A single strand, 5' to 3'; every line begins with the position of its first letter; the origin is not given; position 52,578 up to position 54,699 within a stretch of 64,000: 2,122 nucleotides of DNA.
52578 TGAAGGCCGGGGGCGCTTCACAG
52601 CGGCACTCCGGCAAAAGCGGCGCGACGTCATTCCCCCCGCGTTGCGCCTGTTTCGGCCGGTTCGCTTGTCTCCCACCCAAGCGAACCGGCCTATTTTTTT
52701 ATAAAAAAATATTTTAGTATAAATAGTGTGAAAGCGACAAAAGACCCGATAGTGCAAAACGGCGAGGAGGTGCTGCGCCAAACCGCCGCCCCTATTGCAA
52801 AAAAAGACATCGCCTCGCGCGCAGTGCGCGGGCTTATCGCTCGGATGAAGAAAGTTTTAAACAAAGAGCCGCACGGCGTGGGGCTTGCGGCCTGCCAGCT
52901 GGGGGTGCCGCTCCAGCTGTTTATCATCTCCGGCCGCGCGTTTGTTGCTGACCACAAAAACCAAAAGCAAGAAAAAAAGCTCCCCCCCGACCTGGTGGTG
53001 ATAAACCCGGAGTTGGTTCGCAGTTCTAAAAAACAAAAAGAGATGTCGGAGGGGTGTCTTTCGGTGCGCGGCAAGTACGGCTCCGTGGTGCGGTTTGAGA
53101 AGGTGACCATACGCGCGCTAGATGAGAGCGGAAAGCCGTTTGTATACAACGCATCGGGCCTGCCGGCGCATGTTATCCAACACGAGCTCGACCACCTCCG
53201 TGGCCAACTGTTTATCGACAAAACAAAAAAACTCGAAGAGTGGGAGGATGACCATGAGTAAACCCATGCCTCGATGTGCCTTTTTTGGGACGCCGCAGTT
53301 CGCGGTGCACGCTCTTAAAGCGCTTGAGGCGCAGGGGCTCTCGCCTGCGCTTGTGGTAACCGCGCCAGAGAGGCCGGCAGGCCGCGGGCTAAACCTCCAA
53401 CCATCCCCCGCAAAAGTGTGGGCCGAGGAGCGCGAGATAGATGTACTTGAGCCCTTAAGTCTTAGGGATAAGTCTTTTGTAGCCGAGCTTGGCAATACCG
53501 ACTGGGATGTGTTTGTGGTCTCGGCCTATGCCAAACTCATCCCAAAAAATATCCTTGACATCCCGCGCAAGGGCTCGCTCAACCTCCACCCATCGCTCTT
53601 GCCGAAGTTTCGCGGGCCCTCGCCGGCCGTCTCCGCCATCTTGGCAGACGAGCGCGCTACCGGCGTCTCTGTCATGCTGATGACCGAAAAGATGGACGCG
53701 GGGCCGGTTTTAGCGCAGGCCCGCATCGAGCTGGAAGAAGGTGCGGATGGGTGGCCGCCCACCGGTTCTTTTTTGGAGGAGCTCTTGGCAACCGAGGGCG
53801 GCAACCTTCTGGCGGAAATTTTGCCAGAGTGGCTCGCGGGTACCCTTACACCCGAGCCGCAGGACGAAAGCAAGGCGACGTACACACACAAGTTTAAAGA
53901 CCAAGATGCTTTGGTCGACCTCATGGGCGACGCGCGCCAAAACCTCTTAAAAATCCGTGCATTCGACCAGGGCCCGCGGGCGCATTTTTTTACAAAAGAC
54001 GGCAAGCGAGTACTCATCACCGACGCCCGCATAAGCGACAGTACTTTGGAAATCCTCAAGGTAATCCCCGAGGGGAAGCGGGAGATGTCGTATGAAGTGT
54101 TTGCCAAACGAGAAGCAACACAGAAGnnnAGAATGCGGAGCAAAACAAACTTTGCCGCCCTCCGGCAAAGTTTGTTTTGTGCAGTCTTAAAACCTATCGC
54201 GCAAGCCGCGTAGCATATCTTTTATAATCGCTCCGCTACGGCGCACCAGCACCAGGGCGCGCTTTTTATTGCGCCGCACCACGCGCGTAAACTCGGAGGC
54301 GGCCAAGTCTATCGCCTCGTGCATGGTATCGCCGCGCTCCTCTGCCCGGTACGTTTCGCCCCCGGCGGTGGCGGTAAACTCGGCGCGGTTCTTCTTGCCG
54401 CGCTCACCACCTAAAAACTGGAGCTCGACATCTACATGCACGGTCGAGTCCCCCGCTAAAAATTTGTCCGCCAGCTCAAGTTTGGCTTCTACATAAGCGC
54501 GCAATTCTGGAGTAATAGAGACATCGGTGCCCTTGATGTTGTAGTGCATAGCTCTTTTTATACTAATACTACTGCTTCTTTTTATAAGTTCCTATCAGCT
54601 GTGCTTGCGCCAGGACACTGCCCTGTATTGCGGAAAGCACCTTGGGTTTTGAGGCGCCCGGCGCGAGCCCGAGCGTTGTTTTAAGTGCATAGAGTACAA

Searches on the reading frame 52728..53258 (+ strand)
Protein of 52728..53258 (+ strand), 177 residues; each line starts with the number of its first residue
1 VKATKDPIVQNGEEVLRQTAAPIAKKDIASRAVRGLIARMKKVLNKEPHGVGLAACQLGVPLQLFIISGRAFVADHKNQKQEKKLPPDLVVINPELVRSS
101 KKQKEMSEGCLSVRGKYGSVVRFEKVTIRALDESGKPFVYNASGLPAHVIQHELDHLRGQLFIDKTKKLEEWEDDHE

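Call 10: find_related_loci(query=window:52728-53258:+, collection=genome_contigs, flank=4000)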
Query window:52728-53258:+ (177 aa) in genome_contigs; peptide patterns used: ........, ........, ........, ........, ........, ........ (x = any residue, [..] = any of these).
98 stretches matched a pattern, but none encodes a relative of the query by tblastn (E <= 1e-3).

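Call 11: search_protein_families(library=pfam, proteins=[window:52728-53258:+], max_evalue=0.01)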
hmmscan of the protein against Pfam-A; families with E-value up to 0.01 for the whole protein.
window:52728-53258:+ (177 aa): 1 family
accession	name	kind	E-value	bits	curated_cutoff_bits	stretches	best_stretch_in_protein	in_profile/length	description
PF01327.26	Pep_deformylase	-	6.1e-43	146.5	22.8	1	7-171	3-155/156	Polypeptide deformylase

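Call 12: find_encoding_contigs(protein=window:52728-53258:+, flank=3000, max_places=10)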
Protein window:52728-53258:+ (177 aa): 2 contigs read that carry it; 2 places shown.
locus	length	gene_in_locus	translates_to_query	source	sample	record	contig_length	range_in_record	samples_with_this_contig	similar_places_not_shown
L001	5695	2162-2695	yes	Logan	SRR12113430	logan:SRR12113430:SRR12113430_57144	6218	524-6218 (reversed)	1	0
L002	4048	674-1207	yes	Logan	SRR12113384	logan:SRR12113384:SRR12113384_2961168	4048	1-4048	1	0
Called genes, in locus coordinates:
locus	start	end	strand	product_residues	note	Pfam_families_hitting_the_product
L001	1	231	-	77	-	?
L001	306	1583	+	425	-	PF00275:EPSP_synthase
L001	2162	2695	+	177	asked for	PF01327:Pep_deformylase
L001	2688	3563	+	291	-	PF00551:Formyl_trans_N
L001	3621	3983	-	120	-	PF02482:Ribosomal_S30AE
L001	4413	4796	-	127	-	-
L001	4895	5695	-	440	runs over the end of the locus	?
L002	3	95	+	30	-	?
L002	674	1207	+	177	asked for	PF01327:Pep_deformylase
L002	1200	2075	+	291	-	PF00551:Formyl_trans_N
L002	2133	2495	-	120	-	PF02482:Ribosomal_S30AE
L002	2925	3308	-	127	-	-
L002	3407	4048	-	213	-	?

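Call 13: find_homologous_proteins(query=window:52728-53258:+, max_evalue=1e-20)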
Query window:52728-53258:+ (177 aa): 725 proteins with E <= 1e-20 among 2688 candidates; the best 120 are listed.
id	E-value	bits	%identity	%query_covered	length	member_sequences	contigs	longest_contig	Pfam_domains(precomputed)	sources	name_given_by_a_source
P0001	5.8e-111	386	100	100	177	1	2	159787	PF01327.27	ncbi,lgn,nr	ncbi:peptide deformylase [Patescibacteria group bacterium]|nr:peptide deformylase [Patescibacteria g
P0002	3.2e-92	325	84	100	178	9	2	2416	PF01327.27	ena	-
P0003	5.3e-87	308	82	97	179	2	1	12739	PF01327.27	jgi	-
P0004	1.9e-69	251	70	97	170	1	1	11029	PF01327.27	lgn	-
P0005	4.8e-62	226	63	94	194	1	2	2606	PF01327.27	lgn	-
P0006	2.1e-60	221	58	100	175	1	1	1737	PF01327.27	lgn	-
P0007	1.3e-59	219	60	98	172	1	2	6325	PF01327.27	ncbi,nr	ncbi:MAG: peptide deformylase [Candidatus Adlerbacteria bacterium]|nr:peptide deformylase [Candidatu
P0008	1.3e-59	219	62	90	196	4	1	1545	PF01327.27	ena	-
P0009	2.6e-59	218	61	97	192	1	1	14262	PF01327.27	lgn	-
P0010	4.0e-59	217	60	97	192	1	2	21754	PF01327.27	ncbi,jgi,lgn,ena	-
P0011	6.1e-59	216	57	98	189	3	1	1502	PF01327.27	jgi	-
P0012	2.8e-58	214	60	95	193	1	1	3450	PF01327.27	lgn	-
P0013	3.0e-58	214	59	97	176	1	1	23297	PF01327.27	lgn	-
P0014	9.5e-58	212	60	96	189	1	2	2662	PF01327.27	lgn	-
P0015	1.4e-57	212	58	96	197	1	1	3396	PF01327.27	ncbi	-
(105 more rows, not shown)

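Call 14: find_encoding_contigs(protein=P0002, flank=3000, max_places=4)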
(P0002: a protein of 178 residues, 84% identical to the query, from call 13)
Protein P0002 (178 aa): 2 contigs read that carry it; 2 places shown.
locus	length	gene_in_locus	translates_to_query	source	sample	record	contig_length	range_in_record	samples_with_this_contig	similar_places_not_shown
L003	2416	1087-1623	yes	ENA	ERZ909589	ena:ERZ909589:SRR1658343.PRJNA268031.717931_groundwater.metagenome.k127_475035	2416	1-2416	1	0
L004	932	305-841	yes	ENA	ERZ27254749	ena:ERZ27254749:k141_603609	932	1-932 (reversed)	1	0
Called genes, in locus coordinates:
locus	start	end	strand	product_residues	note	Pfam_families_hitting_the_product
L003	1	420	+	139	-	?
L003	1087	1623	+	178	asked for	PF01327:Pep_deformylase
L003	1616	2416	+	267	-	?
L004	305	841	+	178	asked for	PF01327:Pep_deformylase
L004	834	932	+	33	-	?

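Call 15: find_encoding_contigs(protein=P0003, flank=3000, max_places=4)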
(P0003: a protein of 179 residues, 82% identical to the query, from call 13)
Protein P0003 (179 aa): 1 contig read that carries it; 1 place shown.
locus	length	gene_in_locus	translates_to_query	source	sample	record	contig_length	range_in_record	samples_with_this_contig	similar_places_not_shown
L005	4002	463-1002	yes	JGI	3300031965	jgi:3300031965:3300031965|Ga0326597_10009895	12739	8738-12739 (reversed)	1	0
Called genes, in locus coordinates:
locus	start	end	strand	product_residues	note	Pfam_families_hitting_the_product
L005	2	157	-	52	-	?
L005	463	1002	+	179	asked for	PF01327:Pep_deformylase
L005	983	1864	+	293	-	PF00551:Formyl_trans_N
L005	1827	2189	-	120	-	PF02482:Ribosomal_S30AE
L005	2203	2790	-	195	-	PF01161:PBP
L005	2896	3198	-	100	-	-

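Call 16: find_encoding_contigs(protein=P0004, flank=3000, max_places=4)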
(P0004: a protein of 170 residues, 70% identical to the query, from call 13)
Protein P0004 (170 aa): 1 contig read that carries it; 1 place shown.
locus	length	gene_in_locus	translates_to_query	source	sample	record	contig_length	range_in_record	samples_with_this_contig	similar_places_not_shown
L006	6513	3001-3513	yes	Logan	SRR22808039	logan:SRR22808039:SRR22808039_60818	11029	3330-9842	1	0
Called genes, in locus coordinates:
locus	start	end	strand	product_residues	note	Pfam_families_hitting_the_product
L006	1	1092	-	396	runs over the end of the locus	PF17389:Bac_rhamnosid6H (faint), PF22422:MGH1-like_GH, PF01204:Trehalase (faint), PF03200:Glyco_hydro_63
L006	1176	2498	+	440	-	PF00275:EPSP_synthase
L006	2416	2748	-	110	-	-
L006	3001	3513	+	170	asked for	PF01327:Pep_deformylase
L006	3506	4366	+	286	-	PF00551:Formyl_trans_N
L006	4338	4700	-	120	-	PF02482:Ribosomal_S30AE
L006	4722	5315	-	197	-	PF01161:PBP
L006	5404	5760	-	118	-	-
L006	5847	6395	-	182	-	PF13673:Acetyltransf_10, PF00583:Acetyltransf_1, PF13508:Acetyltransf_7, PF08445:FR47 (weak)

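Call 20: find_related_loci(query=A2, collection=genome_contigs, flank=2500)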
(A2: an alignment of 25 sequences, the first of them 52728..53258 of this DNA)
Query A2 (177 aa) in genome_contigs; peptide patterns used: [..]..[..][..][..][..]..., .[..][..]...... (x = any residue, [..] = any of these).
600 stretches matched a pattern (row limit reached: there are more); 586 encode a relative of the query (tblastn E <= 1e-3); the best 80 are kept; 80 distinct loci.
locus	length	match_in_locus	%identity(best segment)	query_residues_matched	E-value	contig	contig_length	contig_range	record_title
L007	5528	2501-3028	59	5-174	1e-65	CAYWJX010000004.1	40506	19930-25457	MAG TPA_asm: uncultured Candidatus Saccharibacteria bacterium isolate binchicken_co3_505 genome assembly, contig: NODE_2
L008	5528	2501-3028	58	5-174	1e-64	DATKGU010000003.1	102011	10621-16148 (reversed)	MAG TPA_asm: Candidatus Paceibacterota bacterium isolate SMAG_U14559 k141_146874, whole genome shotgun sequence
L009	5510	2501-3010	58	3-169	4e-60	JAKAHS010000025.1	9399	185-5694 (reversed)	MAG: bacterium isolate WY3.bin123 NODE_13869_length_9399_cov_1.569456, whole genome shotgun sequence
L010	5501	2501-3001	56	5-174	2e-59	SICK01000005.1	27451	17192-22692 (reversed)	MAG: Candidatus Kaiserbacteria bacterium isolate Baikal-deep-G203 BACOMB-C7957, whole genome shotgun sequence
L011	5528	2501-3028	55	4-174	4e-59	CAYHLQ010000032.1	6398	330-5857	MAG TPA_asm: uncultured Candidatus Saccharibacteria bacterium isolate ERP119705_co13_492 genome assembly, contig: NODE_1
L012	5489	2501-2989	55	6-169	2e-58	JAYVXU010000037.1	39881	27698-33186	MAG: Candidatus Adlerbacteria bacterium isolate GL85_DN_metabinner_15 GL85_DN_metabinner_15_36, whole genome shotgun seq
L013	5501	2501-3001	54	5-175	1e-57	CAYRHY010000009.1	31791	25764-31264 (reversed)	MAG TPA_asm: uncultured Candidatus Saccharibacteria bacterium isolate SRP170004_co1_530 genome assembly, contig: NODE_19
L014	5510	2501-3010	54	5-174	1e-56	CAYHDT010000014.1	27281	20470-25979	MAG TPA_asm: uncultured Candidatus Saccharibacteria bacterium isolate ERP119705_co10_179 genome assembly, contig: NODE_1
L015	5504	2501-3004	53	1-174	1e-56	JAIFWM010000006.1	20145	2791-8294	MAG: Candidatus Parcubacteria bacterium isolate viral-cat_47_11 PAFVLPS_2018_scaffold_12613, whole genome shotgun sequen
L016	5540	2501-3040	54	6-176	4e-55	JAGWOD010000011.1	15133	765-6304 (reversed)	MAG: Patescibacteria group bacterium isolate REEB248 contig-150_6073, whole genome shotgun sequence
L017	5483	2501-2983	52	5-169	1e-53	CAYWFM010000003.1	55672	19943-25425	MAG TPA_asm: uncultured Candidatus Saccharibacteria bacterium isolate SRP278252_co1_808 genome assembly, contig: NODE_74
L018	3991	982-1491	51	4-173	2e-53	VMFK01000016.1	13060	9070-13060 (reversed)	MAG: Parcubacteria group bacterium Gr01-1014_56 G01um101456_scaffold_1534, whole genome shotgun sequence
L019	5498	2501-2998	51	8-173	3e-53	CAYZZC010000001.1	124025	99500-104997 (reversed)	MAG TPA_asm: uncultured Candidatus Saccharibacteria bacterium isolate ERP113451_co3_31 genome assembly, contig: NODE_37_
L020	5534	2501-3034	50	5-176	6e-53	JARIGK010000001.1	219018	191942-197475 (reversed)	MAG: Candidatus Adlerbacteria bacterium isolate CullarsAll.DT.02 k141_426384, whole genome shotgun sequence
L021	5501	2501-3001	52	6-173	2e-52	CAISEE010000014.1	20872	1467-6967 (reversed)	Candidatus Adlerbacteria bacterium isolate C24_bin-2304 genome assembly, contig: bin-2304:14/56, whole genome shotgun se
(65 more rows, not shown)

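Call 32: find_related_loci(query=A2, collection=metagenome_contigs, flank=1500)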
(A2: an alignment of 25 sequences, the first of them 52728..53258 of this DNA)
Query A2 (177 aa) in metagenome_contigs; peptide patterns used: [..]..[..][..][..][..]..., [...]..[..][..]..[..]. (x = any residue, [..] = any of these).
600 stretches matched a pattern (row limit reached: there are more); 562 encode a relative of the query (tblastn E <= 1e-3); the best 80 are kept; 80 distinct loci.
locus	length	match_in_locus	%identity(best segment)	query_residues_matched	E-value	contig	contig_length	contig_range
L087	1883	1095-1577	59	5-165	6e-65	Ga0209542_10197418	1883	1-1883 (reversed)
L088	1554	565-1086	55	5-174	6e-62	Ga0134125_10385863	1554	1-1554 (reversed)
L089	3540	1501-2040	57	2-174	3e-58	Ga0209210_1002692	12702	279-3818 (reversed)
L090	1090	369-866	55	2-169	5e-62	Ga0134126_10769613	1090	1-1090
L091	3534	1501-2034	48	2-174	9e-49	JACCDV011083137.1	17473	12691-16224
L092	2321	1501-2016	48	3-177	7e-48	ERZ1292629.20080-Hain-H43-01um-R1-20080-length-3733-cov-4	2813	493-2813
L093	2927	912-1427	49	8-174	9e-48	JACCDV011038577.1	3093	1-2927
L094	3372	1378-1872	52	15-166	5e-46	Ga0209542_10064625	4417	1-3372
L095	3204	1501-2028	47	1-170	3e-44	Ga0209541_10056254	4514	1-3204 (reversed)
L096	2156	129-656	45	8-170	7e-44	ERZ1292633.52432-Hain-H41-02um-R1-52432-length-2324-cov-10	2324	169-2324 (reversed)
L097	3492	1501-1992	45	8-171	1e-43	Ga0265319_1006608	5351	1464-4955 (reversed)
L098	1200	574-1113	42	3-171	7e-45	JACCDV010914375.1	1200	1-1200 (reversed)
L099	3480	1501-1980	45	8-171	3e-43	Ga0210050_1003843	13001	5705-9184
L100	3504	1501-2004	48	8-175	2e-43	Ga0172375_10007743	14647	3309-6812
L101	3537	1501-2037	45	5-176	5e-43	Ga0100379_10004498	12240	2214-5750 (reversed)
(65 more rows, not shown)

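Call 34: find_encoding_contigs(protein=P0005, flank=1500, max_places=3)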
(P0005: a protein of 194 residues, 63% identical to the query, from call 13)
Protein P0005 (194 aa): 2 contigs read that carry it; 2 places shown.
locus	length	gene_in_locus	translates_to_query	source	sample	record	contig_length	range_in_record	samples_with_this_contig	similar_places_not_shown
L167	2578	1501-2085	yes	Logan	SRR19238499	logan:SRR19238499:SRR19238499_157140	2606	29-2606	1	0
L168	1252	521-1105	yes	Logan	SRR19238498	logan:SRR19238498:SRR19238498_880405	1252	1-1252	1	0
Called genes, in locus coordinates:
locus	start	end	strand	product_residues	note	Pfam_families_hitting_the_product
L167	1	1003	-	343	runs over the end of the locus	?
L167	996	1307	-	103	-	-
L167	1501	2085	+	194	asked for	PF01327:Pep_deformylase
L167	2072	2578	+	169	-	?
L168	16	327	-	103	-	-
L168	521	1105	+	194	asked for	PF01327:Pep_deformylase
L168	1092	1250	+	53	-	?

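Call 35: find_encoding_contigs(protein=P0009, flank=1500, max_places=3)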
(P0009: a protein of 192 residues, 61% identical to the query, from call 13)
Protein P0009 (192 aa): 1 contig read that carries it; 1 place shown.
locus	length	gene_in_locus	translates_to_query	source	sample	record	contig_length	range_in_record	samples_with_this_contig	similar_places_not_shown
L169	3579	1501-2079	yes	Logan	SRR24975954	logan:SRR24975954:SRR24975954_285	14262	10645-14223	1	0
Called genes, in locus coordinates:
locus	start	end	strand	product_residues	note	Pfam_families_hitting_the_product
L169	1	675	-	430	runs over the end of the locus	PF00275:EPSP_synthase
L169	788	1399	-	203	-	-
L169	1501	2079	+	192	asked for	PF01327:Pep_deformylase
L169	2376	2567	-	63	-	-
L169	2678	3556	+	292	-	PF00551:Formyl_trans_N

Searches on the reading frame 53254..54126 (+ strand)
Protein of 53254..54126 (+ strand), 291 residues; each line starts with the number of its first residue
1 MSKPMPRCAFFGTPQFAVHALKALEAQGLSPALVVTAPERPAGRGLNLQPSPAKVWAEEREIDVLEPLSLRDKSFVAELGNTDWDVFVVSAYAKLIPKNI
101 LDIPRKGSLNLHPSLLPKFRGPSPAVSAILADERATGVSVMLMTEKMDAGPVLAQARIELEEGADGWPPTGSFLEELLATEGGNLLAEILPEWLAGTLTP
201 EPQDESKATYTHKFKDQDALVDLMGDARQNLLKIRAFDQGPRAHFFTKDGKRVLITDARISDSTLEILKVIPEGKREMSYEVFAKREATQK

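Call 11: search_protein_families(library=pfam, proteins=[window:53254-54126:+], max_evalue=0.01)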
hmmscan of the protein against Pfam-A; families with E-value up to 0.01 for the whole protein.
window:53254-54126:+ (291 aa): 2 families
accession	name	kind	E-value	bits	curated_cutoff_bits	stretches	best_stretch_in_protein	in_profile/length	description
PF00551.24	Formyl_trans_N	-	3.1e-32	112.2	26.1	1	7-161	2-157/181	Formyl transferase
PF02911.23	Formyl_trans_C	-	0.00014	22.4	21.1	0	215-262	3-49/100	Formyl transferase, C-terminal domain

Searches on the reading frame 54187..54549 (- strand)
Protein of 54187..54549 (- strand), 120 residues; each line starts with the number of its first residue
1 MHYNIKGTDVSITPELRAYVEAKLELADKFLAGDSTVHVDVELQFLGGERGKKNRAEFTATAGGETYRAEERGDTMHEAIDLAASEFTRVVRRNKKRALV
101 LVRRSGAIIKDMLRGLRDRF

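Call 11: search_protein_families(library=pfam, proteins=[window:54187-54549:-], max_evalue=0.01)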
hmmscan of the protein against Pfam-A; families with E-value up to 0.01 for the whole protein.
window:54187-54549:- (120 aa): 1 family
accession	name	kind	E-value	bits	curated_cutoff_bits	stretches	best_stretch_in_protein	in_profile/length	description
PF02482.25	Ribosomal_S30AE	-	2.6e-18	67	23.7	1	3-97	1-86/88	Sigma 54 modulation protein / S30EA ribosomal protein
